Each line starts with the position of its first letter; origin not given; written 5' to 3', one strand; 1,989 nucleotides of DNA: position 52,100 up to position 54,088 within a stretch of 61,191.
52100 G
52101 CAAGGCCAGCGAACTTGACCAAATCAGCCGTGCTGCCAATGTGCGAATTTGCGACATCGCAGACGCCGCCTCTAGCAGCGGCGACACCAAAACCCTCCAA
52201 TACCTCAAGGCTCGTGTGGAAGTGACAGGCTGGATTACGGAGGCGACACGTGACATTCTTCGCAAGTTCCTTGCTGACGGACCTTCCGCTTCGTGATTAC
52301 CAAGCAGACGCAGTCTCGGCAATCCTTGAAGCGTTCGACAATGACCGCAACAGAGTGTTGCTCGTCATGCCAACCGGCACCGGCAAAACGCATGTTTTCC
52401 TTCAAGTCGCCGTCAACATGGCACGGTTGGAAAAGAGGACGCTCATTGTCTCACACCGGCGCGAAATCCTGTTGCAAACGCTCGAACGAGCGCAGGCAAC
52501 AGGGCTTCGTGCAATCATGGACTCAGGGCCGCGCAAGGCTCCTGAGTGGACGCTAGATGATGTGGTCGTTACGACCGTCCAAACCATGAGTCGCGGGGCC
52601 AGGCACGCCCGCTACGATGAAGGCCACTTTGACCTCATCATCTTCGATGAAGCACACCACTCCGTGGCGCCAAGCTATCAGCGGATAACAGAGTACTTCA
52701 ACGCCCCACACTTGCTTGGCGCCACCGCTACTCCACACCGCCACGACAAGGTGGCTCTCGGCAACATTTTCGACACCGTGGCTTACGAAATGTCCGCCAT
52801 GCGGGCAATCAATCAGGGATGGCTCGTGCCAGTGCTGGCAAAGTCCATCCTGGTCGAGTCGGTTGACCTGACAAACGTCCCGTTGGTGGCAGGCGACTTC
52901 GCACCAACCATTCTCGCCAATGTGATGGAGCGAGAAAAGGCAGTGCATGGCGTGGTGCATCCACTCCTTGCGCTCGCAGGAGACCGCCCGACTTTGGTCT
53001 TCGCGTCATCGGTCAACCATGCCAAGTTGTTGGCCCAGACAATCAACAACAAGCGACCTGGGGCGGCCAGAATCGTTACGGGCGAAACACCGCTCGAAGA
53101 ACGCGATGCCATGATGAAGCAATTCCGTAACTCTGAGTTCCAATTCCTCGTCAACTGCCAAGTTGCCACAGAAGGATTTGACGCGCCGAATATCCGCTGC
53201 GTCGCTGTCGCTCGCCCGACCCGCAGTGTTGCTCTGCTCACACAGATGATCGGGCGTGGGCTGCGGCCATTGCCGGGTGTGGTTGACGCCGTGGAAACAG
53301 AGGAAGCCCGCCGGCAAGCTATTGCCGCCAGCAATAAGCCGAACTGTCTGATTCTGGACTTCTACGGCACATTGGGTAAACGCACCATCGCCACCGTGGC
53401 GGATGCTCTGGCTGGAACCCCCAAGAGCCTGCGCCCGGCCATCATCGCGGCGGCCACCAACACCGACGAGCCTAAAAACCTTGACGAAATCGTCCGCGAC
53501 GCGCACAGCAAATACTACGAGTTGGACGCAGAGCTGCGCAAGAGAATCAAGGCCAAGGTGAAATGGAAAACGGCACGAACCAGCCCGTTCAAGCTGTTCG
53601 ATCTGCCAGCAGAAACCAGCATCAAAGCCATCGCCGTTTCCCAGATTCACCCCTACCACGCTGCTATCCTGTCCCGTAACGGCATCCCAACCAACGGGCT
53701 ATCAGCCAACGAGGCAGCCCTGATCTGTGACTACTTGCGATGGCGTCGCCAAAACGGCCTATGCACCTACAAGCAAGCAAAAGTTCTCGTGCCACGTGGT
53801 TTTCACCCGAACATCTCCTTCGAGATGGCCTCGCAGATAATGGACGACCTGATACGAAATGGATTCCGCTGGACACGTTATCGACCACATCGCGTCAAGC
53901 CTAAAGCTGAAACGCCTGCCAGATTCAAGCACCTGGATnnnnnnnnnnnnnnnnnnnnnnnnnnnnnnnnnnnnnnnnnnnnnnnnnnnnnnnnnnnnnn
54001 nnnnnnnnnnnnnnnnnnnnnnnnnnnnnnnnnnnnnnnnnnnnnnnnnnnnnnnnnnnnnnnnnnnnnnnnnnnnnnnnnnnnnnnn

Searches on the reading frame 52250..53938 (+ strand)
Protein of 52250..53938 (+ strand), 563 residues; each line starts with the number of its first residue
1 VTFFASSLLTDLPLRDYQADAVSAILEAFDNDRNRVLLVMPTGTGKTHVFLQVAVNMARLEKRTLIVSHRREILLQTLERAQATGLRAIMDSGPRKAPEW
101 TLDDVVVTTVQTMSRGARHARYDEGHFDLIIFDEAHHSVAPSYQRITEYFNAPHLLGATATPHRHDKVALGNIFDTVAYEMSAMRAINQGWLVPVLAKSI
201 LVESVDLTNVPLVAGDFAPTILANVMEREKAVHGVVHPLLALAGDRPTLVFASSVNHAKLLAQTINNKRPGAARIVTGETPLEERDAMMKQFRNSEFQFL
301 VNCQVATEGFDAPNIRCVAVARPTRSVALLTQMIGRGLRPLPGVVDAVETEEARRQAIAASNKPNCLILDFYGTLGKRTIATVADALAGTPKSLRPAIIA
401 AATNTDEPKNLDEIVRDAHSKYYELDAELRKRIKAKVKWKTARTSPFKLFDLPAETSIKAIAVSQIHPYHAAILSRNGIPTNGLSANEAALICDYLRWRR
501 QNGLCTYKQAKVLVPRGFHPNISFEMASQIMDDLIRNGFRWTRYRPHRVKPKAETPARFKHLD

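Call 16: search_protein_families(library=phrogs, max_evalue=0.001, proteins=[window:52250-53938:+])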
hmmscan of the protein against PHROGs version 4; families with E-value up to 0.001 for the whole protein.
window:52250-53938:+ (563 aa): 7 families
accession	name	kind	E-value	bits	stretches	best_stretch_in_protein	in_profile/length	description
phrog_16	-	DNA, RNA and nucleotide metabolism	5e-87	294.1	1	11-380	270-607/986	DNA helicase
phrog_16694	-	unknown function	2.4e-26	93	2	12-194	273-482/1010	-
phrog_9690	-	DNA, RNA and nucleotide metabolism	1.7e-17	64.4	1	127-339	41-255/306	DNA helicase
phrog_62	-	DNA, RNA and nucleotide metabolism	1.1e-16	60.5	1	12-163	695-850/1881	DNA helicase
phrog_2488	-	DNA, RNA and nucleotide metabolism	4.9e-09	36.5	1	15-77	20-86/579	DNA helicase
phrog_16259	-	DNA, RNA and nucleotide metabolism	1.2e-06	29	1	9-138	113-236/330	DNA helicase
phrog_3830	-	unknown function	1.4e-06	27.8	1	13-197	266-473/1032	-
